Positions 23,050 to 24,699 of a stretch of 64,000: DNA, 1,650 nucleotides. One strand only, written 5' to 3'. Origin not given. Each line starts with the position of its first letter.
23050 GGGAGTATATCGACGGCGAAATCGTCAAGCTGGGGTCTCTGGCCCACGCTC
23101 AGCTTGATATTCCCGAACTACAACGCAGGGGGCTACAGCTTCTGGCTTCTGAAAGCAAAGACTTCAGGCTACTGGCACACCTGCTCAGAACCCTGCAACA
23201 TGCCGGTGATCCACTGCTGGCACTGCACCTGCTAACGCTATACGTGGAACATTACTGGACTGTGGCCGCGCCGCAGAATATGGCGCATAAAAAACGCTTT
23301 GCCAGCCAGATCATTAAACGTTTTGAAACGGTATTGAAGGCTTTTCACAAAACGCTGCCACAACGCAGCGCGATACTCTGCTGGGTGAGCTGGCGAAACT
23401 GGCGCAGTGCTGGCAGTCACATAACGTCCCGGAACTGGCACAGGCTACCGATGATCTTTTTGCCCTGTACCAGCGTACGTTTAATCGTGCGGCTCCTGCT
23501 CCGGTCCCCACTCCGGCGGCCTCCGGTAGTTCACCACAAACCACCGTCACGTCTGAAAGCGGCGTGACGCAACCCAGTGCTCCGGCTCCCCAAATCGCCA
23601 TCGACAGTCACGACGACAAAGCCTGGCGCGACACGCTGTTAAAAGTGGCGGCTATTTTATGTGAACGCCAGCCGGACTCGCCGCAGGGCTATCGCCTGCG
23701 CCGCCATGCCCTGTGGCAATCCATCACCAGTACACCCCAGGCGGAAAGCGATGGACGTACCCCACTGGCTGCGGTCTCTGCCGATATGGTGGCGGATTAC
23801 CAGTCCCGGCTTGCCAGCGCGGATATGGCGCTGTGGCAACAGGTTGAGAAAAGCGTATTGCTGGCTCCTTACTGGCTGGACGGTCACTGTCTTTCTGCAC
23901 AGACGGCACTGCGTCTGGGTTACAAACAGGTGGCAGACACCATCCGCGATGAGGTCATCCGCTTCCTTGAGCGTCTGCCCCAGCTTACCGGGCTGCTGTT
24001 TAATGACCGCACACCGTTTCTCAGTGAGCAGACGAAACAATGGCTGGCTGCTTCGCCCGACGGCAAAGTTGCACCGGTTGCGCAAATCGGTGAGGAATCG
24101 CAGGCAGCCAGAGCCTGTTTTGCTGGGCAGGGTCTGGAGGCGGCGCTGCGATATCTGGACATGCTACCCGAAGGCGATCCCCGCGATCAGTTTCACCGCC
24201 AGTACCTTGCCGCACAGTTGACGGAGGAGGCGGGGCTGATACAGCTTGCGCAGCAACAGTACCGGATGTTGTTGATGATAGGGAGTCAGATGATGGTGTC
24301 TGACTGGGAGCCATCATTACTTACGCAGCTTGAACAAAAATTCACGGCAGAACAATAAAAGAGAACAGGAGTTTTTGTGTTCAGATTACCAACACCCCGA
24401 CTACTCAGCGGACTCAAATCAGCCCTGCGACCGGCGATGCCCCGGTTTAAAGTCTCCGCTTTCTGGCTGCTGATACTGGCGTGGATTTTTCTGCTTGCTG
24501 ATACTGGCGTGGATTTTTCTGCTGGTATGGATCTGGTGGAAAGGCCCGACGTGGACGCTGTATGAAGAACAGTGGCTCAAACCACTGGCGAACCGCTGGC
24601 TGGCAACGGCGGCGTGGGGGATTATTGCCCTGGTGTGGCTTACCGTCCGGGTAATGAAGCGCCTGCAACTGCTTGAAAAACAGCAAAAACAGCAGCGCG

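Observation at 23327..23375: Frameshift splits tssA into two ORFs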

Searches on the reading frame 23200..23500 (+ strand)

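Call 29: search_solved_structures(query=L003:1248-2657:+, max_evalue=0.01, show_alignments=2)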
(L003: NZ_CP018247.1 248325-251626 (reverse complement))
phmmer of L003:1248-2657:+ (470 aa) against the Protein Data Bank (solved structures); distinct sequences matched with E-value up to 0.01: 5.
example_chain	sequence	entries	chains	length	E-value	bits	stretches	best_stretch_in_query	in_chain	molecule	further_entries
6g7b_D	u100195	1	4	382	7.8e-82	278.9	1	9-368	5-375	ImpA-related domain protein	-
6g7c_A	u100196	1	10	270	2.2e-62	214.8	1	213-464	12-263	ImpA-related domain protein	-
6riu_A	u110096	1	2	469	7.1e-62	213.1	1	31-468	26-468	Type VI secretion system protein TssA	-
6rju_A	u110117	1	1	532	4.7e-08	35.8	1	193-463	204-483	Putative type VI secretion protein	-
4yo3_A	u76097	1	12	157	3.4e-07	32.9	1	231-368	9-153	TssA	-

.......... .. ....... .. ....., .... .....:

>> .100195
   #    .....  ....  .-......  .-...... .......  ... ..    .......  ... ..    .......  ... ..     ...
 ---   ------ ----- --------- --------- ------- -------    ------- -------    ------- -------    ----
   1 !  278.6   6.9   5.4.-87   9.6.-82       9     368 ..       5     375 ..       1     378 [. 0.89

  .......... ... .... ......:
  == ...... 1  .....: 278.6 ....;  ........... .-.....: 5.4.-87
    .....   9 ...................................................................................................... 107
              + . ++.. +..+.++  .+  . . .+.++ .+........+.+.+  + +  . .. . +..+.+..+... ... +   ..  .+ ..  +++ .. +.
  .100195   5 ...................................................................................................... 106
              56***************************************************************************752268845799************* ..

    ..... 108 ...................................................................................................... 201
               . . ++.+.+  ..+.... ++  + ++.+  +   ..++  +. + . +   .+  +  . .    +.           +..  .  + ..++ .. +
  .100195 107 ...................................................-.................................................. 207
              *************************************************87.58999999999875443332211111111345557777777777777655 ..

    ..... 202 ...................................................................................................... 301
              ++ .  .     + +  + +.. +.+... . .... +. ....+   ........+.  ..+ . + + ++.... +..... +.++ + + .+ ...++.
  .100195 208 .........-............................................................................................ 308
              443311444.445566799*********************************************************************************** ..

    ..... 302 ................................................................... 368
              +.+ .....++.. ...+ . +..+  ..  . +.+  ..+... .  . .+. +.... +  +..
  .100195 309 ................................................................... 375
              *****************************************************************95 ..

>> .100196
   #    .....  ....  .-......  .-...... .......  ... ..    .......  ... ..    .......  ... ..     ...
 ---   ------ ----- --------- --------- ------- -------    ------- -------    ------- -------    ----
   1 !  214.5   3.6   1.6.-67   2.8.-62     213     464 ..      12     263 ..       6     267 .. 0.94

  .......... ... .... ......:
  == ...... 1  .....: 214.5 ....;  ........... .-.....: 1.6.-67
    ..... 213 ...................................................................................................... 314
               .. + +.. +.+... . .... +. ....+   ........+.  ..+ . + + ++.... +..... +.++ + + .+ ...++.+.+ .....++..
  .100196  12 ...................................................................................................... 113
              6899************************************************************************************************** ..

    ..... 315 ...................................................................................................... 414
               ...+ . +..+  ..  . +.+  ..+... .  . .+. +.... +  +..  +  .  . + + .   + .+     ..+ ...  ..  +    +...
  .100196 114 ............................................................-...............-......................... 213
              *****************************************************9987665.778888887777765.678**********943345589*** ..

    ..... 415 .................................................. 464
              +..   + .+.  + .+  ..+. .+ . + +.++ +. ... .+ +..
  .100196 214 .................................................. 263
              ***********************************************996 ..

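Call 30: profile_search(protein=L003:1248-2657:+)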
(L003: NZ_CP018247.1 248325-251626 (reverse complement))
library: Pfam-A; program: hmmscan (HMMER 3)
A. the first sequence (470 residues): domains with independent E <= 10: 4; with E <= 0.001: 2
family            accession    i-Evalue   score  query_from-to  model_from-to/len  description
T6SS_VasJ         PF16989.10      2e-70   237.7     223-465         3-254/255  Type VI secretion, EvfE, EvfF, ImpA, BimE, VC_A0119, VasJ
ImpA_N            PF06812.17    2.9e-06    27.8      27-112        13-103/119  ImpA, N-terminal, type VI secretion system
FAM86             PF14904.11       0.42    11.1      79-128        29-78/94  Family of unknown function
Caps_syn_GfcC_N   PF20616.4         1.2     9.9     135-171        50-86/129  Capsule biosynthesis GfcC, N-terminal

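Call 55: search_protein_families(proteins=[L003:1248-2657:+], library=ncbifam, max_evalue=0.001)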
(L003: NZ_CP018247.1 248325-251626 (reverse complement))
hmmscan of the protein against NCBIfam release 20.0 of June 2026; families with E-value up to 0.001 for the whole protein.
L003:1248-2657:+ (470 aa): 1 family
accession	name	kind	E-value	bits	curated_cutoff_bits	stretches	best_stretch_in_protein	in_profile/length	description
TIGR03362.1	VI_chp_7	equivalog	5.7e-152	507.1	230.1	1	11-466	1-475/476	type VI secretion system protein TssA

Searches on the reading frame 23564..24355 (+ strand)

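Call 55: search_protein_families(proteins=[window:23564-24355:+], library=ncbifam, max_evalue=0.001)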
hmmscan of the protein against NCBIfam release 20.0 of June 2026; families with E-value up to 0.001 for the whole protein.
window:23564-24355:+ (264 aa): 1 family
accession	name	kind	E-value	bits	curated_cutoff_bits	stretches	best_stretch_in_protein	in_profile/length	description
TIGR03362.1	VI_chp_7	equivalog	3.2e-95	319.9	230.1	1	3-260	205-475/476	type VI secretion system protein TssA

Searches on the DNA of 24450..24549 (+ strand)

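Call 16: search_dna_similar(query=window:24450-24549:+, collection=ecoli_genomes, mode=near, max_rows=40, rows=spread)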
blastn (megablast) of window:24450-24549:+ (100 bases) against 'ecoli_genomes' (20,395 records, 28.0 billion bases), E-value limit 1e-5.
Records with a match: 2242; places in all: 2242; records where one place covers at least 80% of the query: 2072.
Genomes with a match: 2242 of 5426; with a place that covers at least 80% of the query: 2072. Places per genome that has any: lowest 1, median 1, highest 1. On chromosomes: 2240 places; on plasmids: 2.
Best place of each record, by identity: >=99% 297; 95-99% 1732; 90-95% 213.
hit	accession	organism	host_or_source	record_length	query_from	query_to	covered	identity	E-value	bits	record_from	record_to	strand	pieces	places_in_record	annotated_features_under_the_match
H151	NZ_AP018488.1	Escherichia coli O157:H7 strain PV15-279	Homo sapiens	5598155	1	100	100%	100.0%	2e-44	185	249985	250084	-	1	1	tssM: type VI secretion system membrane subunit TssM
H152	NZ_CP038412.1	Escherichia coli O157:H7 strain 493/89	Homo sapiens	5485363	1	100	100%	100.0%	2e-44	185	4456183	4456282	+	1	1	tssM: type VI secretion system membrane subunit TssM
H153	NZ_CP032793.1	Escherichia coli strain NZRM3614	missing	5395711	1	100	100%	100.0%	2e-44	185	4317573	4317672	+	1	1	tssM: type VI secretion system membrane subunit TssM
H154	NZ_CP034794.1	Escherichia coli strain 06-3462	missing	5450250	1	100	100%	100.0%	2e-44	185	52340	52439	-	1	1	tssM: type VI secretion system membrane subunit TssM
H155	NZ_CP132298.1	Escherichia coli strain PNUSAE145745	missing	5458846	1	100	100%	100.0%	2e-44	185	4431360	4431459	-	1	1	tssM: type VI secretion system membrane subunit TssM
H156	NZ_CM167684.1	Escherichia coli strain NCCP 13924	Homo sapiens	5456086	1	100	100%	100.0%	2e-44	185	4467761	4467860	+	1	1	tssM: type VI secretion system membrane subunit TssM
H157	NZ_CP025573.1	Escherichia coli strain E-1246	Homo sapiens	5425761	1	100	100%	98.1%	7e-20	190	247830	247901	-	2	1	tssM: type VI secretion system membrane subunit TssM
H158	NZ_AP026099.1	Escherichia coli strain 61_150228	Homo sapiens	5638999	1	100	100%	98.1%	7e-20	190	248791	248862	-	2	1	tssM: type VI secretion system membrane subunit TssM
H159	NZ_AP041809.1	Escherichia coli O166:H15 strain JNE21-003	Homo sapiens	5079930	1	100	100%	98.1%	7e-20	190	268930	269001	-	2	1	tssM: type VI secretion system membrane subunit TssM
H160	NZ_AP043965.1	Escherichia coli strain 21AH057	Felis catus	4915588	1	100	100%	98.1%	7e-20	190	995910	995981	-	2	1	tssM: type VI secretion system membrane subunit TssM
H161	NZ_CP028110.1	Escherichia coli O121 str. RM8352 strain RM8352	creek sediment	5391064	1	100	100%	96.3%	3e-18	180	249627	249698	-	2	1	tssM: type VI secretion system membrane subunit TssM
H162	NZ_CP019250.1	Escherichia coli strain 13KWH46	Homo sapiens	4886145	1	100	100%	96.3%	3e-18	180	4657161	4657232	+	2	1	tssM: type VI secretion system membrane subunit TssM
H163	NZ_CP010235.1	Escherichia coli strain S40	not applicable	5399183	1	100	100%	96.3%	3e-18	180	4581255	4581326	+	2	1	tssM: type VI secretion system membrane subunit TssM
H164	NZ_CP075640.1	Escherichia coli strain S19-141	Homo sapiens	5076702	1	100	100%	96.3%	3e-18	180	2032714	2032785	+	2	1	tssM: type VI secretion system membrane subunit TssM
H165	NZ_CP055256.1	Escherichia coli strain AH25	chicken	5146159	1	100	100%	96.3%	3e-18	180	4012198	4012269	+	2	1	tssM: type VI secretion system membrane subunit TssM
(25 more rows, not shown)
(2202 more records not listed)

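Call 36: get_annotated_region(hit=H152, flank=20000)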
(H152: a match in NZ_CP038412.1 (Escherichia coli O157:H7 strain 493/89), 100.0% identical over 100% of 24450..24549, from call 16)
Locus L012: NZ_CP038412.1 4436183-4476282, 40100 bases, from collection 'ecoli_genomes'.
description: Escherichia coli O157:H7 strain 493/89 chromosome, complete genome
organism: Escherichia coli O157:H7 strain 493/89 (NCBI taxid 83334)
replicon: chromosome; assembly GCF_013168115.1
host: Homo sapiens; source: missing; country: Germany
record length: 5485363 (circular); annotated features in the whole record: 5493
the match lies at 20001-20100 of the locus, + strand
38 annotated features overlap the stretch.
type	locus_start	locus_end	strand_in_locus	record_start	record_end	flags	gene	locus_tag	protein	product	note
CDS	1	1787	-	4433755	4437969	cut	-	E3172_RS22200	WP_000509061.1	RHS element core protein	-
CDS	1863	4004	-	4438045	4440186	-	-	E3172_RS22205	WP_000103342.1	type VI secretion system tip protein VgrG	-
CDS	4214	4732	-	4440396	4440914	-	-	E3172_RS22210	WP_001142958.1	Hcp family type VI secretion system effector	-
CDS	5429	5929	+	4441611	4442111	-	tssB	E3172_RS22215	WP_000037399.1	type VI secretion system contractile sheath small subunit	-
CDS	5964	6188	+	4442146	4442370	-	-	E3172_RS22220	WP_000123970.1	hypothetical protein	-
CDS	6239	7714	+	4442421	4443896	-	tssC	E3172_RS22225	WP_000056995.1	type VI secretion system contractile sheath large subunit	-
CDS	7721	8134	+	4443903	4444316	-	tssE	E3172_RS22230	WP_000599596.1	type VI secretion system baseplate subunit TssE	-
CDS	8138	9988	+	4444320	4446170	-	tssF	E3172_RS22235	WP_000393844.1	type VI secretion system baseplate subunit TssF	-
CDS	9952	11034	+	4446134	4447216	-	tssG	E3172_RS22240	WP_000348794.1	type VI secretion system baseplate subunit TssG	-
CDS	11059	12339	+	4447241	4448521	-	tagH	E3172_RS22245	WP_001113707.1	type VI secretion system-associated FHA domain protein TagH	-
CDS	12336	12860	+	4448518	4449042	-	tssJ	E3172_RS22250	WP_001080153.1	type VI secretion system lipoprotein TssJ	-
CDS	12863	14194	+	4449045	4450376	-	tssK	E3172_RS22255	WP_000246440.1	type VI secretion system baseplate subunit TssK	-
CDS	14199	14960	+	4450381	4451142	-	icmH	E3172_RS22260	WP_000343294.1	type IVB secretion system protein IcmH/DotU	-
CDS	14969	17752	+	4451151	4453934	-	tssH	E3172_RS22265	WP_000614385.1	type VI secretion system ATPase TssH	-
CDS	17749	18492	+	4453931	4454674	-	vasI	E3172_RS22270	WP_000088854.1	type VI secretion system-associated protein VasI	-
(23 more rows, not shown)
